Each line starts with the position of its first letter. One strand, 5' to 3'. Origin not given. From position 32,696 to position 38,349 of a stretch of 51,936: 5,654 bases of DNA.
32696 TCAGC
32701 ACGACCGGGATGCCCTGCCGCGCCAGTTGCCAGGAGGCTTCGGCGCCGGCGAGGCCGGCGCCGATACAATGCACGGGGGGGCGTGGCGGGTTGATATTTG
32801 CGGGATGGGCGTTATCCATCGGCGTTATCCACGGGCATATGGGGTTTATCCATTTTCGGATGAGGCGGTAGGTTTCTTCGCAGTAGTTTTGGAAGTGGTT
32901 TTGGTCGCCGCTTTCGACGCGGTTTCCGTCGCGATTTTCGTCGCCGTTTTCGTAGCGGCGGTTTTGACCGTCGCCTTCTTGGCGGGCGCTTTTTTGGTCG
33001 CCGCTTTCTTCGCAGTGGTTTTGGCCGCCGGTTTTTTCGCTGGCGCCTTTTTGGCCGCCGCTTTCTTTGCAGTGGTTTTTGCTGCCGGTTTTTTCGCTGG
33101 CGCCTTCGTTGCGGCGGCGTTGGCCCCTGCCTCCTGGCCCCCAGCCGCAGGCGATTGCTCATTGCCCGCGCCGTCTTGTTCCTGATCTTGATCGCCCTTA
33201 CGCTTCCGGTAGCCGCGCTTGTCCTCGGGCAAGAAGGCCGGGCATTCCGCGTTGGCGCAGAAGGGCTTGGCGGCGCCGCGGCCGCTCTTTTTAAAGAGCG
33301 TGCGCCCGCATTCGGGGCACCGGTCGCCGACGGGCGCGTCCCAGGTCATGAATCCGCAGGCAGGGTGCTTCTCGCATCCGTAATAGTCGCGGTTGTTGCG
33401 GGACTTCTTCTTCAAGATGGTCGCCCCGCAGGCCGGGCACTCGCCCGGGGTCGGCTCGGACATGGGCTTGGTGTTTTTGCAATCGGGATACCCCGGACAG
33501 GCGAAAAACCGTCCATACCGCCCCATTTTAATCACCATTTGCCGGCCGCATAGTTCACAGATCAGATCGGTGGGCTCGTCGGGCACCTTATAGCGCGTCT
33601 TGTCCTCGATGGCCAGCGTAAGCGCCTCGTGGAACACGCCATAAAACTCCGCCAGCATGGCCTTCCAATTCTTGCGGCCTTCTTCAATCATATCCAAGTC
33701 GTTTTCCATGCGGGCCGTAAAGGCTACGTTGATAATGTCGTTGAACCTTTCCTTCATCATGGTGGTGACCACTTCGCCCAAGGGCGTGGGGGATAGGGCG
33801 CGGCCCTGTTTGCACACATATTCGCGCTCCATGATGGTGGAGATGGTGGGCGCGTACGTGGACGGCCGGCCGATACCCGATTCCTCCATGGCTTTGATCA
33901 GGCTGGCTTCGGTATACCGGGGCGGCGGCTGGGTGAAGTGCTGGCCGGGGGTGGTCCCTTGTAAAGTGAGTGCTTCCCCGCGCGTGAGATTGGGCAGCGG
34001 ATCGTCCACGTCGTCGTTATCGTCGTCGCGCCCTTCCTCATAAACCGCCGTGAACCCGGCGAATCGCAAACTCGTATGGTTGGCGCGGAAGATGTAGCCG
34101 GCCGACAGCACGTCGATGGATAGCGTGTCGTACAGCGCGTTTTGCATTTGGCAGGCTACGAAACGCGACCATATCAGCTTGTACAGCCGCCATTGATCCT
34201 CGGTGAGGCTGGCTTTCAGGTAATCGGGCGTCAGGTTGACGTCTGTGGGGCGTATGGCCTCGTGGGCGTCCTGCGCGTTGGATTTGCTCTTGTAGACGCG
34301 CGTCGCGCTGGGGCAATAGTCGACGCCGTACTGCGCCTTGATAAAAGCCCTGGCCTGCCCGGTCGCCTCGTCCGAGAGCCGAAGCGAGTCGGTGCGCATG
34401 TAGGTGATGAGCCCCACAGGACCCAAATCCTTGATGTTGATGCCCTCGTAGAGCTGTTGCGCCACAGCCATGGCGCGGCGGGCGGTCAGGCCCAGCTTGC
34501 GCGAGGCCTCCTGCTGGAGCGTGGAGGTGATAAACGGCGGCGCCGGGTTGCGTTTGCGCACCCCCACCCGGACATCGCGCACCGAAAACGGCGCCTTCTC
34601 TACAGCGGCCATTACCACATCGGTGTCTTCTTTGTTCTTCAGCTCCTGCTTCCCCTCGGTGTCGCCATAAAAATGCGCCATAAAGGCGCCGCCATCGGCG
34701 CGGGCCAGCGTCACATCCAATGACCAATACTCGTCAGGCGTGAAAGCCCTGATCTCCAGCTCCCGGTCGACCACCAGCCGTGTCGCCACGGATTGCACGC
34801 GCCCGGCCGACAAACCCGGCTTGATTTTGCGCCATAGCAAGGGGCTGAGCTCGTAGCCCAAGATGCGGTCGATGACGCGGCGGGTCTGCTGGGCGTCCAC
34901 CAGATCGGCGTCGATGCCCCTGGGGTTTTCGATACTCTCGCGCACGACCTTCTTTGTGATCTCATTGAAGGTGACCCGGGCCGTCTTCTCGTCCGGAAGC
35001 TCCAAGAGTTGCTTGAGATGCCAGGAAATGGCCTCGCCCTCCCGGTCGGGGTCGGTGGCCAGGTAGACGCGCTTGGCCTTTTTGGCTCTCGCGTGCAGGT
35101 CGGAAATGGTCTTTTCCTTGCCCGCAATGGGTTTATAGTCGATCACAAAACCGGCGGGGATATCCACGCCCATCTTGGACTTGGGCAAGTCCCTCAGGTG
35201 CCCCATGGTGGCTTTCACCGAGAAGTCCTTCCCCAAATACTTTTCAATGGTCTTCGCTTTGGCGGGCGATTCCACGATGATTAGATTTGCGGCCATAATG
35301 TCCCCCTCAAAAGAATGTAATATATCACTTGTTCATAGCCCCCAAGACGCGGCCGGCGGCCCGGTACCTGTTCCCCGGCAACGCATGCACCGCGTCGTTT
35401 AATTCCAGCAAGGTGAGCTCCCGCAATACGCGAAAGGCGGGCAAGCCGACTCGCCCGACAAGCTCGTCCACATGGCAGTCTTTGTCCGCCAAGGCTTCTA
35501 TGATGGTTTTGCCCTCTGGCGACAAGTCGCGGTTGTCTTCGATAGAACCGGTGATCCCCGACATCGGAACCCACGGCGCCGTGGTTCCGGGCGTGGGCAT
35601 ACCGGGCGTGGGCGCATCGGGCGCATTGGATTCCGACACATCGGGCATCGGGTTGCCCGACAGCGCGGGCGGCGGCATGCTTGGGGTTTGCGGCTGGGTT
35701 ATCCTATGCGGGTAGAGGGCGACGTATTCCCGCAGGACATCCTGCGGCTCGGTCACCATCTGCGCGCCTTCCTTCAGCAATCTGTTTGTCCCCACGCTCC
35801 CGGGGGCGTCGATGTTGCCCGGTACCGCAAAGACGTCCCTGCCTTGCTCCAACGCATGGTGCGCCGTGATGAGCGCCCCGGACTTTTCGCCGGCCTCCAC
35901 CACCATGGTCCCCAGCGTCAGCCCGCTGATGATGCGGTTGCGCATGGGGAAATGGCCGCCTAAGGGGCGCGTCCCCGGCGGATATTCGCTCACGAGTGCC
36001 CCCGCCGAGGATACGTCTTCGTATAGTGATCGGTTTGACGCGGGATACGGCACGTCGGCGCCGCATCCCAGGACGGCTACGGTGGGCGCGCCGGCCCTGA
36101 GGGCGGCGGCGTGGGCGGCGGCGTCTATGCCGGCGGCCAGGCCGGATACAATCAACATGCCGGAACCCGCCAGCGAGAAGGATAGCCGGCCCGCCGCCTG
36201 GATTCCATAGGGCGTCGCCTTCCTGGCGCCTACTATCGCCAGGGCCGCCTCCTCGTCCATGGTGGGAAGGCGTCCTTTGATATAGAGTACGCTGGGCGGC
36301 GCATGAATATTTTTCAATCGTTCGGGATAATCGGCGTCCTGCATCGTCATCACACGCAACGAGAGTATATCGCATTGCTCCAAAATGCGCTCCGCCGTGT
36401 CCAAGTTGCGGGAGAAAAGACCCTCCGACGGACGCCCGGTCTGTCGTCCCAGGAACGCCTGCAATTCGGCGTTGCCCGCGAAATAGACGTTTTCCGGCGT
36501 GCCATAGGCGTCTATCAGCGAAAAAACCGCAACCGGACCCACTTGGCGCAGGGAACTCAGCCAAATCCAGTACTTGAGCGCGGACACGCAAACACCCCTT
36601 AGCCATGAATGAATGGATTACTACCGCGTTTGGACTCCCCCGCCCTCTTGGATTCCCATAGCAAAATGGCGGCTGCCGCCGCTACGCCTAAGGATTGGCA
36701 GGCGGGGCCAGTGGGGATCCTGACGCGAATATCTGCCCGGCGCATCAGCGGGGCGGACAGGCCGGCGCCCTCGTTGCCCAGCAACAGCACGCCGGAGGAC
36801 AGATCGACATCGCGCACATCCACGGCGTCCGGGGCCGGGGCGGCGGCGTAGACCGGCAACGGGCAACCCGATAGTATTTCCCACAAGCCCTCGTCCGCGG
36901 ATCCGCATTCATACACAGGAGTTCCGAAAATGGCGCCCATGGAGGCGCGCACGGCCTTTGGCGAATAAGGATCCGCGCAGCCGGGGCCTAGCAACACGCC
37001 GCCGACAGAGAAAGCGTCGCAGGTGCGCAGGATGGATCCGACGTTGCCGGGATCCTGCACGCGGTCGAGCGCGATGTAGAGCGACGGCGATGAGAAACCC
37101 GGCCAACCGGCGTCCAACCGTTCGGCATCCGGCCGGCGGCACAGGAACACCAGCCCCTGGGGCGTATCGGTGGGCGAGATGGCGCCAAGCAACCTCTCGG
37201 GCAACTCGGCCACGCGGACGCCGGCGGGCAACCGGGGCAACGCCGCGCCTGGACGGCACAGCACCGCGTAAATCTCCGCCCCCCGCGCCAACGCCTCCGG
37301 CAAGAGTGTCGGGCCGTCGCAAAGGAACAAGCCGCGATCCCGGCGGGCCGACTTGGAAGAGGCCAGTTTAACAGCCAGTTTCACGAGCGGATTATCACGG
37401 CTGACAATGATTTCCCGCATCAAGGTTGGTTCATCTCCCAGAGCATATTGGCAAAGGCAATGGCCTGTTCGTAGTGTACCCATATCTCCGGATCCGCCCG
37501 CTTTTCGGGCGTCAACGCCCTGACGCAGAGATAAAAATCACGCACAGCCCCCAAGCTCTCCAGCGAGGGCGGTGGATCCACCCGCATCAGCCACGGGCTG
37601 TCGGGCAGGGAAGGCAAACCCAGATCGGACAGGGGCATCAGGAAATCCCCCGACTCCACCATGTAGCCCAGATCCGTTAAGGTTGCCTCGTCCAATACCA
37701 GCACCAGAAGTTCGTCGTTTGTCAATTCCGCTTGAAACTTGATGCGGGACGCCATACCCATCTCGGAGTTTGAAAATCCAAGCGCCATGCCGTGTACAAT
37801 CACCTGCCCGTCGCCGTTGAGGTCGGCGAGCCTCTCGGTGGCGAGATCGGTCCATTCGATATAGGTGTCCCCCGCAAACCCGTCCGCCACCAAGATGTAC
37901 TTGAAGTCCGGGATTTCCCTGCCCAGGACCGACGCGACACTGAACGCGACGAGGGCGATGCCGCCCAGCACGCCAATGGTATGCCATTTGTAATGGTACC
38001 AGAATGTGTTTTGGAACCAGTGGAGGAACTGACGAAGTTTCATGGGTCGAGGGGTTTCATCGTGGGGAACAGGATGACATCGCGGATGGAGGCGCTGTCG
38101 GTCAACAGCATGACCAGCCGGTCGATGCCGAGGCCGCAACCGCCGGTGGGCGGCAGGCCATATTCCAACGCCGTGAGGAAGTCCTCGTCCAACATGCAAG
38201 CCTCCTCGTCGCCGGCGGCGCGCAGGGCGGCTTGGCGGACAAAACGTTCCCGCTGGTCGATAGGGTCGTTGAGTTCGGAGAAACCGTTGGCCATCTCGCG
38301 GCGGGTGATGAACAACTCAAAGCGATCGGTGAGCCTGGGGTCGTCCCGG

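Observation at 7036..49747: Recurrent duplication of the last 12-18 nt of genes, stop codon included, immediately downstream, with 0-175 nt of filler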

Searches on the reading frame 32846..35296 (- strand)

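Call 55: search_protein_families(library=pfam, proteins=[window:32846-35296:-])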
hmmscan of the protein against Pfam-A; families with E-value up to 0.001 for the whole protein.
window:32846-35296:- (816 aa): 5 families
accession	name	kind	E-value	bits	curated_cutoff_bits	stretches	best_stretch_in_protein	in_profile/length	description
PF01131.25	Topoisom_bac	-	8.7e-126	420.7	35.1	1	128-548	2-410/411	DNA topoisomerase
PF01751.28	Toprim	-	2.7e-24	85.6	23.1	1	5-113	2-96/96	Toprim domain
PF01396.24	Zn_ribbon_Top1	-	6.2e-23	80.7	32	2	579-612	3-36/39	Topoisomerase DNA binding C4 zinc finger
PF07382.16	HC2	-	0.00033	21.3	40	1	726-810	83-171/194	Histone H1-like nucleoprotein HC2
PF13662.12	Toprim_4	-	0.00057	20.5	25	0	5-99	3-75/85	Toprim domain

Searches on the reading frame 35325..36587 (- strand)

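Call 55: search_protein_families(library=pfam, proteins=[window:35325-36587:-])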
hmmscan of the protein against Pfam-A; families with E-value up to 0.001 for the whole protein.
window:35325-36587:- (420 aa): 2 families
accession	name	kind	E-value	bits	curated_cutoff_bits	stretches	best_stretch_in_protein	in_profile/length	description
PF02481.21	DNA_processg_A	-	8.7e-78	260.8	29.6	1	75-279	5-211/212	DNA recombination-mediator protein A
PF17782.7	DprA_WH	-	8.1e-11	42.2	22.9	1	353-406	8-61/61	DprA winged helix domain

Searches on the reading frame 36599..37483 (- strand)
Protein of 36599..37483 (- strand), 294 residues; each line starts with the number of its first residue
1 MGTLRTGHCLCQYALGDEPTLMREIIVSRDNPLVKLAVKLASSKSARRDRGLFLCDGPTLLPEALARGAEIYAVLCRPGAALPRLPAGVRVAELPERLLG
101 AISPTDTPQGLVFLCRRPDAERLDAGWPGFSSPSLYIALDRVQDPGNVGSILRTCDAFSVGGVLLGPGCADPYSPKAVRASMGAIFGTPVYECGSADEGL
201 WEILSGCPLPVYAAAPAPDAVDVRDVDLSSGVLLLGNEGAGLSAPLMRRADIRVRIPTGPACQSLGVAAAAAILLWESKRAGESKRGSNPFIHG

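Call 55: search_protein_families(library=pfam, proteins=[window:36599-37483:-])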
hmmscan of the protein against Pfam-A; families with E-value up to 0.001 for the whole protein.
window:36599-37483:- (294 aa): 2 families
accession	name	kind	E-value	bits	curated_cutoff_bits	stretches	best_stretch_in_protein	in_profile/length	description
PF00588.24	SpoU_methylase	-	2.5e-30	105.9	29.7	1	135-276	2-142/142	SpoU rRNA Methylase family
PF22435.1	MRM3-like_sub_bind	-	1.1e-09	39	27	1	31-112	1-83/84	MRM3-like substrate binding domain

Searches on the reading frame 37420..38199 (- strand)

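Call 55: search_protein_families(library=pfam, proteins=[window:37420-38199:-])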
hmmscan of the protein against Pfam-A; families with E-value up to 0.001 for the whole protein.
window:37420-38199:- (259 aa): 0 families

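Call 65: search_protein_families(library=pfam, max_evalue=0.5, proteins=[window:37420-38043:-])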
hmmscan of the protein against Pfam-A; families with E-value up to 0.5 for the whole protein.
window:37420-38043:- (207 aa): 1 family
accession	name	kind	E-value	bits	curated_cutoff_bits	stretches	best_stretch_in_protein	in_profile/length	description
PF09327.17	Phage_Tail_Tip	-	0.025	14.8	22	1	75-106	26-57/139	Bacteriophage tail tip fiber protein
